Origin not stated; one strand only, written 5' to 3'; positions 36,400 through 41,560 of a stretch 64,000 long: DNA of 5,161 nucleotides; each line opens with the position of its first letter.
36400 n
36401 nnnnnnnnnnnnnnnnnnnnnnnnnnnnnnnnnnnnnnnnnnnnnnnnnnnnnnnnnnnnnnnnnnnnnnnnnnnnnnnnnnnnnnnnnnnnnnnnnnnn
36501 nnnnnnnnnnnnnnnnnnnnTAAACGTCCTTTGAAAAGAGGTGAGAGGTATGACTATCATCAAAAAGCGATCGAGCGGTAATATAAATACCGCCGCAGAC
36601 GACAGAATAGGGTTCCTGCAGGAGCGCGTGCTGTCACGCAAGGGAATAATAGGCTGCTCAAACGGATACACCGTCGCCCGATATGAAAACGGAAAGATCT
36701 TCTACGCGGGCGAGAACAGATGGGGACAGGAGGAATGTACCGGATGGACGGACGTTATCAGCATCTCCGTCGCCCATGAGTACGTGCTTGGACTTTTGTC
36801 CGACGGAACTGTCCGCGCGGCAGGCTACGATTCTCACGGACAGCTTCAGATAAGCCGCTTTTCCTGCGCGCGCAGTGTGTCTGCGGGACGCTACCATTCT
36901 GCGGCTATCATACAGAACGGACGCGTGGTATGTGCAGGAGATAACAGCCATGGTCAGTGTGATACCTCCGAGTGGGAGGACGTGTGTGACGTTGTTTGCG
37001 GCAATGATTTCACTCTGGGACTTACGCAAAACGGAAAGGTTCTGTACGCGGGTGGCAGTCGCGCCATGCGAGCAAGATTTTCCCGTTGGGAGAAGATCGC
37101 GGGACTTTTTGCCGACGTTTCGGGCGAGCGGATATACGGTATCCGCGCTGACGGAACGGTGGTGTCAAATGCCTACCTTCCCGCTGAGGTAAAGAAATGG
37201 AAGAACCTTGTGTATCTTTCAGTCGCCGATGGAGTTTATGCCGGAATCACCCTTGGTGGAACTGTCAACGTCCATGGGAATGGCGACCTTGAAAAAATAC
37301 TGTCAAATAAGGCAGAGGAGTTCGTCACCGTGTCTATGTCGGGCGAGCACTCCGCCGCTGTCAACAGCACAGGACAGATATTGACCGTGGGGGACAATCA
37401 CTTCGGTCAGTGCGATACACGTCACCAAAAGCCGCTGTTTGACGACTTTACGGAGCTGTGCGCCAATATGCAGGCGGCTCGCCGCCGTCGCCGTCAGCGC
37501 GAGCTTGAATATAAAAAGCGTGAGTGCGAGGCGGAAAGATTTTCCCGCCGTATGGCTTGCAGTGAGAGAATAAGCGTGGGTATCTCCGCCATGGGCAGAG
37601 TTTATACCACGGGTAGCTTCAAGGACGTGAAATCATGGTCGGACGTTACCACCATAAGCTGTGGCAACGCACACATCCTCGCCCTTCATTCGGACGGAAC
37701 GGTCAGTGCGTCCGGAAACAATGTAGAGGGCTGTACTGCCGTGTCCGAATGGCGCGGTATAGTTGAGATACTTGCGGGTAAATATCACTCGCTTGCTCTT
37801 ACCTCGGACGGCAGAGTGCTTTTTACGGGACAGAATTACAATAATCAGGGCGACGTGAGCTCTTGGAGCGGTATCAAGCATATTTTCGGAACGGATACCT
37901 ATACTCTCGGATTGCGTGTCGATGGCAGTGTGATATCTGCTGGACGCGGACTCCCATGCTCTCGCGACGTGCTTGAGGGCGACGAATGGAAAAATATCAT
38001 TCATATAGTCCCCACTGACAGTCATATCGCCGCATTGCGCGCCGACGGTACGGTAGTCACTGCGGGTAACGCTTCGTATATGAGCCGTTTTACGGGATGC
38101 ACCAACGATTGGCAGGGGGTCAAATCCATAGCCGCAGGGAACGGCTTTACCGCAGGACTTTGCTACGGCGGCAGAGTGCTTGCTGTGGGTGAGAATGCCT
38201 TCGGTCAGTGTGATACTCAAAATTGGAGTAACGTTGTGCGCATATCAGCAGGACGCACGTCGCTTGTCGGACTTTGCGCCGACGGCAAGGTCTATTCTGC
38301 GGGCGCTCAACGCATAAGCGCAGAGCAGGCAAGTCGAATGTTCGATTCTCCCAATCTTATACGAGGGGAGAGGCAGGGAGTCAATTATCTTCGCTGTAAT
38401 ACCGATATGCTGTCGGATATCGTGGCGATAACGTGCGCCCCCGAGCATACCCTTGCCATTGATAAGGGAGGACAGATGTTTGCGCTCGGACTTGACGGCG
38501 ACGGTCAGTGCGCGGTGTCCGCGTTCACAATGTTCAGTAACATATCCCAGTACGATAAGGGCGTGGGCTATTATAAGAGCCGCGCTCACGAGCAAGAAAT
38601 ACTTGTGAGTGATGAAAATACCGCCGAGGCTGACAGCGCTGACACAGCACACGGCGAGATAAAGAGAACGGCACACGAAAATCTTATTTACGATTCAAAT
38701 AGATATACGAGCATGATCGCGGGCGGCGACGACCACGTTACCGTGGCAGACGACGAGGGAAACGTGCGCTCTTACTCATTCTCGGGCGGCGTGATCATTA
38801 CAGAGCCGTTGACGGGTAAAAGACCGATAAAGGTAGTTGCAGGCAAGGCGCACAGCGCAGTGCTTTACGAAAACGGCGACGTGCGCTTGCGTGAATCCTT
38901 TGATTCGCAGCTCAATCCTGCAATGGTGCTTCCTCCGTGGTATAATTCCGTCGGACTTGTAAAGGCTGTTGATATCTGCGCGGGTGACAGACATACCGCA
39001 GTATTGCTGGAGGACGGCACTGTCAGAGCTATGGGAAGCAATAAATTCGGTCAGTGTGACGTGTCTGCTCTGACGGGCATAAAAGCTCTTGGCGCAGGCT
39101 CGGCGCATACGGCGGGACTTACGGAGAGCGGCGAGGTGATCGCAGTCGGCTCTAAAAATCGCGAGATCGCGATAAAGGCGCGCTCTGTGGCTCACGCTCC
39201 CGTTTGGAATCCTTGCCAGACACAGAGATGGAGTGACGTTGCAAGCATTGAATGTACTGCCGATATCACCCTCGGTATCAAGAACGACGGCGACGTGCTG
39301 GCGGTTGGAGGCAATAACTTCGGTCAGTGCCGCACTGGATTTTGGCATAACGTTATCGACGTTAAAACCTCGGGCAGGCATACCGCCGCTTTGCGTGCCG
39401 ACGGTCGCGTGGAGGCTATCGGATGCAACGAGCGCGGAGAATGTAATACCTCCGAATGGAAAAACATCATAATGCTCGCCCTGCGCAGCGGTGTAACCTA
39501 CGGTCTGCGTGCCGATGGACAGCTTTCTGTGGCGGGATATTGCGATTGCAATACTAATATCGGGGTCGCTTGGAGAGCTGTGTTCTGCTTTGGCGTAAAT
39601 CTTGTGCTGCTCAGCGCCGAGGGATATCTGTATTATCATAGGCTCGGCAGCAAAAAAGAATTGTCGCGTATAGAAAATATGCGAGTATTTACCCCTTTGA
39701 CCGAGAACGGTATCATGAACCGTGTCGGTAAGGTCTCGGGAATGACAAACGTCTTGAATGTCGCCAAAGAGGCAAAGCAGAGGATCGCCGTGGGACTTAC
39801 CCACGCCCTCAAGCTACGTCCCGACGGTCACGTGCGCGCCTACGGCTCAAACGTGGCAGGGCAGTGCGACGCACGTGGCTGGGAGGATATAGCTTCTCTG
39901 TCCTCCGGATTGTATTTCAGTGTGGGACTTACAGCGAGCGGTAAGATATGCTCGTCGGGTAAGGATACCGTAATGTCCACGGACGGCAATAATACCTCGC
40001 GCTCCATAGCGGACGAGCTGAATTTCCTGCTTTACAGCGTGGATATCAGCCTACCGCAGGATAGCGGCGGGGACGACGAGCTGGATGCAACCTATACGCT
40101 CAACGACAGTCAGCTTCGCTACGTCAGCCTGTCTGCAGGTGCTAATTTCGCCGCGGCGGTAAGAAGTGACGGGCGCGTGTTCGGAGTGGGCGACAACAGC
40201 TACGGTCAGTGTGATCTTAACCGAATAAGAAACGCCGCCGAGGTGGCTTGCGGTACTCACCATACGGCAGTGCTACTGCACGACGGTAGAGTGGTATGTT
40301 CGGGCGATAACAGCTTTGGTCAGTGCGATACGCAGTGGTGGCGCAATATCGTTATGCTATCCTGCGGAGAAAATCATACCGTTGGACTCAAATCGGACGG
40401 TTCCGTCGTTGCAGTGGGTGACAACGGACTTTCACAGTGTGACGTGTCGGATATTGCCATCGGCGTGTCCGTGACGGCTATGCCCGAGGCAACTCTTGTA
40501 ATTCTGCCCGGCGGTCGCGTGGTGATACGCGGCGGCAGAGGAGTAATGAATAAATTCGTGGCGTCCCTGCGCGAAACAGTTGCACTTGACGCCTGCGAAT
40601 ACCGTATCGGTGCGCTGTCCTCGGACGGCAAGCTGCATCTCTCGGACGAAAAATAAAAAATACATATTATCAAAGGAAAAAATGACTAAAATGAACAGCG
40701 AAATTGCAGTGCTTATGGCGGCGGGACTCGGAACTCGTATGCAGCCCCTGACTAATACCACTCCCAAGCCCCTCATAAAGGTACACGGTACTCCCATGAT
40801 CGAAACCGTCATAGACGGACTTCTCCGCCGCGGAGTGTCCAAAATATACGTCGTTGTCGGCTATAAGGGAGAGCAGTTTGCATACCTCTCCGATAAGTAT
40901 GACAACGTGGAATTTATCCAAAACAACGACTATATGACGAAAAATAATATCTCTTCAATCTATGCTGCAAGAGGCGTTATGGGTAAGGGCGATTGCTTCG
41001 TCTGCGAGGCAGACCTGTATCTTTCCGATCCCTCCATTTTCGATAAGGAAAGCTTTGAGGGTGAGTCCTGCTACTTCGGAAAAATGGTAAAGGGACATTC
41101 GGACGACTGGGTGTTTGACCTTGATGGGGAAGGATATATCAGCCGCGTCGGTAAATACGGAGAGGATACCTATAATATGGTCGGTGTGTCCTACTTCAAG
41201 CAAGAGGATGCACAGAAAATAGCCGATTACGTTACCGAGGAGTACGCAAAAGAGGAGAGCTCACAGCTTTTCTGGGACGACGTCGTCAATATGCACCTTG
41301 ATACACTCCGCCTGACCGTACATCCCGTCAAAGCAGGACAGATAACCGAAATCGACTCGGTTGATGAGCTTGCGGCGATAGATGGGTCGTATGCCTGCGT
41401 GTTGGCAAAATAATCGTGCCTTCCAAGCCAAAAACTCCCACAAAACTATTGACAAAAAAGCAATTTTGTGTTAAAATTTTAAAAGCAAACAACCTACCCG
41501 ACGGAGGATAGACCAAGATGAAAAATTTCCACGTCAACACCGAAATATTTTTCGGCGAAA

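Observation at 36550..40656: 1368-aa RCC1-repeat protein with no signal peptide, built of several propellers joined by unusual linkers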

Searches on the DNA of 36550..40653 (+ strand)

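Call 69: search_rna_families(source=L001, start=5850, end=6170, threshold=evalue, max_evalue=1)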
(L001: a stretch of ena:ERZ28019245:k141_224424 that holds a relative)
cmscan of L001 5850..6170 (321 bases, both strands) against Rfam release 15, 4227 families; matches with E-value up to 1: 1.
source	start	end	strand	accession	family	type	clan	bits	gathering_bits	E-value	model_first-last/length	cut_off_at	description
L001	5928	5975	-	RF03260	mir-8229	Gene; miRNA;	-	17.4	45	0.65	1-59/59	no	mir-8229 microRNA precursor family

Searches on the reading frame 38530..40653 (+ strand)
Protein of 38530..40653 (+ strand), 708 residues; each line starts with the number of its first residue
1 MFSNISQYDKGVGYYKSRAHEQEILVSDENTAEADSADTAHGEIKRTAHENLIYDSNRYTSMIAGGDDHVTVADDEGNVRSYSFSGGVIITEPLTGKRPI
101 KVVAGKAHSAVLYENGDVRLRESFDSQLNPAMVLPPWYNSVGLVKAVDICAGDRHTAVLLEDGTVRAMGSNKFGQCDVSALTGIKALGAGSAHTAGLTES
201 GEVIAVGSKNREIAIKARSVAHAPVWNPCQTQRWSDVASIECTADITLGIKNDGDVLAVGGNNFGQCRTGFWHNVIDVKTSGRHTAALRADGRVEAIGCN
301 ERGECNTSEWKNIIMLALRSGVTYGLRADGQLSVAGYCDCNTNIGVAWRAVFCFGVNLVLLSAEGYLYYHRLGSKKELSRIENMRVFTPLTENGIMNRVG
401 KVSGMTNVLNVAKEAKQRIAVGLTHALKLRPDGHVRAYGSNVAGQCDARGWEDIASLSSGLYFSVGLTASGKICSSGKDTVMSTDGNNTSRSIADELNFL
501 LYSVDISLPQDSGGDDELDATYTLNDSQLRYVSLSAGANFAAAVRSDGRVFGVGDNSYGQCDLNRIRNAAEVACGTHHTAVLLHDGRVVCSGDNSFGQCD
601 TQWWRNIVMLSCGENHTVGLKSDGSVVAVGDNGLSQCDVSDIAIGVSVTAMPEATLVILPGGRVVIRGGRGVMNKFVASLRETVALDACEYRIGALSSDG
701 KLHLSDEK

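Call 34: predict_structure(alignment_id=A3)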
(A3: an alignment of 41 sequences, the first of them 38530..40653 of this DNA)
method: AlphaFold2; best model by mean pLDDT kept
length: 708 residues; sequences in the alignment: 41
mean_pLDDT: 87.1   pTM: 0.84
mean pLDDT of the five models: 87.1, 86.7, 86.0, 85.4, 85.0
residues with pLDDT >= 90: 532; 70-90: 80; 50-70: 18; < 50: 78
segments of 3 or more residues with pLDDT < 50: 1-45, 210-223, 506-523
pLDDT, mean of each block of 10 residues (from residue 1): 40 34 35 30 55 94 96 94 93 91 97 95 87 85 91 96 95 92 96 96 83 39 67 94 96 96 92 96 96 96 96 96 96 93 88 96 95 88 92 91 88 95 96 93 94 96 96 94 70 93 63 47 64 97 96 96 94 98 98 98 97 97 97 96 96 96 94 93 95 94 82
secondary structure, 60 per line:
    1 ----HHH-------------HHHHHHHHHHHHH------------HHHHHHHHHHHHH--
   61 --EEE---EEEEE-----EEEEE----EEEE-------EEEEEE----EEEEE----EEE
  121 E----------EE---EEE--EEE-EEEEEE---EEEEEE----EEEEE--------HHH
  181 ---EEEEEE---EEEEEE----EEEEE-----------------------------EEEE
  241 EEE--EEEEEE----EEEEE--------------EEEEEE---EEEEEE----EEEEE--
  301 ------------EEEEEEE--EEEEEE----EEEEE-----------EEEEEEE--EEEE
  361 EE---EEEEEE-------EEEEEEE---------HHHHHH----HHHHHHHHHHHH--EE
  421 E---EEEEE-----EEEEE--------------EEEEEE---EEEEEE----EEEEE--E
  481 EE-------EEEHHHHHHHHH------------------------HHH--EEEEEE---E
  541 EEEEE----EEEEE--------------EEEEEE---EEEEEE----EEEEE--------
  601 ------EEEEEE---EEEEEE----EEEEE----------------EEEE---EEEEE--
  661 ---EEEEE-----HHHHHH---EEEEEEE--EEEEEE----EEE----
elements in order (helices of 4 or more, strands of 3 or more residues): H21-33 H46-58 E63-65 E69-73 E79-83 E88-91 E99-104 E109-113 E118-121 E137-139 E142-144 E146-151 E155-160 E165-169 E184-189 E193-198 E203-207 E237-243 E246-251 E256-260 E275-280 E284-289 E294-298 E313-319 E322-327 E332-336 E348-354 E357-362 E366-371 E379-385 H395-400 H405-416 E419-421 E425-429 E435-439 E454-459 E463-468 E473-477 E480-482 E490-492 H493-501 E531-536 E540-545 E550-554 E569-574 E578-583 E588-592 E607-612 E616-621 E626-630 E647-650 E654-658 E664-668 H674-679 E683-689 E692-697 E702-704

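Call 40: fold_search(model_id=the predicted structure, library=pdb)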
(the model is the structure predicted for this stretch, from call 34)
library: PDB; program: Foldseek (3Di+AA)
matches with E <= 10: 1830; with E <= 0.001: 1327
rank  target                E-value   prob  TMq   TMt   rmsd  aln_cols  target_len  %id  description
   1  1jtd_B                3.1e-18  1.00  0.25  0.62  15.3       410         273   19  Crystal structure of beta-lactamase inhibitor protein-II in complex with TEM-1 beta-lactamase (released 2001-10-03)
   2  3qi0_C                4.4e-18  1.00  0.25  0.62  15.5       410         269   19  Structural, thermodynamic and kinetic analysis of the picomolar binding affinity interaction of the beta-lactamase inh (released 2011-07-20)
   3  3qi0_A                1.6e-17  1.00  0.30  0.77   4.6       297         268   22  Structural, thermodynamic and kinetic analysis of the picomolar binding affinity interaction of the beta-lactamase inh (released 2011-07-20)
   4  3qhy_B                1.9e-17  1.00  0.25  0.63  15.2       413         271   19  Structural, thermodynamic and kinetic analysis of the picomolar binding affinity interaction of the beta-lactamase inh (released 2011-07-20)
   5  3qi0_F                3.4e-17  1.00  0.29  0.73   3.9       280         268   23  Structural, thermodynamic and kinetic analysis of the picomolar binding affinity interaction of the beta-lactamase inh (released 2011-07-20)
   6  4dnw_A                1.2e-15  1.00  0.24  0.44  17.5       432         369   17  Crystal structure of UVB-resistance protein UVR8 (released 2012-03-07)
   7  4dnw_B                1.4e-15  1.00  0.31  0.54   6.8       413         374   16  Crystal structure of UVB-resistance protein UVR8 (released 2012-03-07)
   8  4dnu                  5.7e-15  1.00  0.30  0.53   6.1       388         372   15  Crystal structure of the W285A mutant of UVB-resistance protein UVR8 (released 2012-03-07)
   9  4dnv_B                9.9e-15  1.00  0.30  0.52   8.3       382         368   15  Crystal structure of the W285F mutant of UVB-resistance protein UVR8 (released 2012-03-07)
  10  4nc4_A                1.2e-14  1.00  0.30  0.52   8.1       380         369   16  Crystal structure of photoreceptor AtUVR8 mutant W285F and light-induced structural changes at 120K (released 2016-10-26)
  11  6xzl                  1.5e-14  1.00  0.30  0.52   6.8       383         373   16  Arabidopsis UV-B photoreceptor UVR8 mutant D96N D107N (released 2021-01-13)
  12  6xzm_A                1.5e-14  1.00  0.30  0.53   7.2       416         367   16  Arabidopsis UV-B photoreceptor UVR8 mutant D96N D107N W285A (released 2021-01-13)
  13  6xzn_A                1.7e-14  1.00  0.30  0.53   7.4       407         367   15  Arabidopsis UV-B photoreceptor UVR8 mutant G101S W285A (released 2021-01-13)
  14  4d9s_A                2.0e-14  1.00  0.23  0.41  17.6       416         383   18  Crystal structure of Arabidopsis thaliana UVR8 (UV Resistance locus 8) (released 2012-04-04)
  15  6dd7_A                2.1e-14  1.00  0.22  0.39  17.6       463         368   17  Crystal structure of plant UVB photoreceptor UVR8 from in situ serial Laue diffraction (released 2018-07-18)
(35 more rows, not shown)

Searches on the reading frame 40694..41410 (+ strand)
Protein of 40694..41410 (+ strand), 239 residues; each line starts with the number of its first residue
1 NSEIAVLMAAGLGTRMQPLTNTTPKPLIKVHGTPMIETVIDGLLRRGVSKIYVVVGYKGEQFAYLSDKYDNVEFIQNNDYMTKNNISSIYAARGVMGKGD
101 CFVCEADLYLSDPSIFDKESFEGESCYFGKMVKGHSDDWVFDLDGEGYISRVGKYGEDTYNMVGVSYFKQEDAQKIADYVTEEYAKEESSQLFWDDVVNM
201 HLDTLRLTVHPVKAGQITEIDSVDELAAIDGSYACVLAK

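Call 3: search_protein_families(library=pfam, proteins=[window:40694-41410:+], max_evalue=0.01)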
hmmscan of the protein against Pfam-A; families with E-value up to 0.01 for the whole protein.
window:40694-41410:+ (239 aa): 3 families
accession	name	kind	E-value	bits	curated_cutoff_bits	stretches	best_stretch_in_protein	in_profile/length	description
PF12804.13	NTP_transf_3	-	6.1e-14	52.9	27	1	5-116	1-104/160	MobA-like NTP transferase domain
PF00483.29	NTP_transferase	-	1.4e-11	44.9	21.2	1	5-109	2-112/245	Nucleotidyl transferase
PF01128.25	IspD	-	7e-06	26.4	27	1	5-76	3-72/221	2-C-methyl-D-erythritol 4-phosphate cytidylyltransferase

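Call 4: search_protein_families(library=ncbifam, proteins=[window:40694-41410:+], max_evalue=0.01)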
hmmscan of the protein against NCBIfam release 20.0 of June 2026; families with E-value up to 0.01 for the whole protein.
window:40694-41410:+ (239 aa): 41 families (the best 25 are shown)
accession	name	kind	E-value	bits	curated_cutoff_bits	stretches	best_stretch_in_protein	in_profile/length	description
NF041313.1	UDPGP_AglF_Halo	equivalog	6.3e-20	71.6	400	1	5-72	3-71/234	UTP--glucose-1-phosphate uridylyltransferase AglF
TIGR03992.1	Arch_glmU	subfamily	8.6e-20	71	292.1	1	5-120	3-119/393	bifunctional sugar-1-phosphate nucleotidylyltransferase/acetyltransferase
NF041173.1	Sug_nt_acttase_Thmprot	equivalog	3.8e-14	52.4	600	1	5-208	3-203/405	bifunctional sugar-1-phosphate nucleotidylyltransferase/acetyltransferase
NF045761.1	NAMPUrTaseMurU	equivalog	4.9e-14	52.7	250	1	5-67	3-66/226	N-acetylmuramate alpha-1-phosphate uridylyltransferase MurU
NF045697.1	MurNAcPUrMurU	equivalog_domain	3.7e-12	46.1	370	1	7-107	2-104/229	N-acetylmuramate alpha-1-phosphate uridylyltransferase MurU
TIGR01208.1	rmlA_long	equivalog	7.1e-12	44.9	320.25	1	5-102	2-102/353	glucose-1-phosphate thymidylyltransferase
NF045665.1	NTPtran_DVU1551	equivalog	2e-11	43.6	315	1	5-94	3-85/359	DVU_1551 family NTP transferase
NF041135.1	IPPtranDIPPsyn_Thcocales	equivalog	2.4e-10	40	580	1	5-98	3-93/419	bifunctional L-myo-inositol-1-phosphate cytidylyltransferase/CDP-L-myo-inositol myo-inositolphosphotransferase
NF010933.0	PRK14353.1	equivalog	8e-10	37.9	505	1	3-110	6-111/453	bifunctional UDP-N-acetylglucosamine diphosphorylase/glucosamine-1-phosphate N-acetyltransferase GlmU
TIGR01099.1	galU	equivalog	1.1e-09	38.3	326.8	1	5-68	4-67/261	UTP--glucose-1-phosphate uridylyltransferase GalU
TIGR01173.1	glmU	equivalog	2.5e-09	36.5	366.85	1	5-89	3-84/452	bifunctional UDP-N-acetylglucosamine diphosphorylase/glucosamine-1-phosphate N-acetyltransferase GlmU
NF045495.1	AdoCbiPCobY_Meth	equivalog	3.1e-09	36.6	250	1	5-73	3-73/195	adenosylcobinamide-phosphate guanylyltransferase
TIGR03310.1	matur_MocA_YgfJ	equivalog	4.7e-09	36.5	186.45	1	5-116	2-108/188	molybdenum cofactor cytidylyltransferase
NF049965.1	GlMnHpPGnyltfHddC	equivalog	7.1e-09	35.6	300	1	5-85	3-84/221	D-glycero-D-manno-heptose 1-phosphate guanosyltransferase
NF052502.1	man1P_GTase_Rv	exception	1.1e-08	34.3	440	1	5-63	3-61/352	mannose-1-phosphate guanylyltransferase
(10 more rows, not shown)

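Call 21: search_protein_families(library=padloc, proteins=[window:40694-41410:+], max_evalue=0.01)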
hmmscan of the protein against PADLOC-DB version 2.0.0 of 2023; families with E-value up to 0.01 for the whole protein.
window:40694-41410:+ (239 aa): 0 families
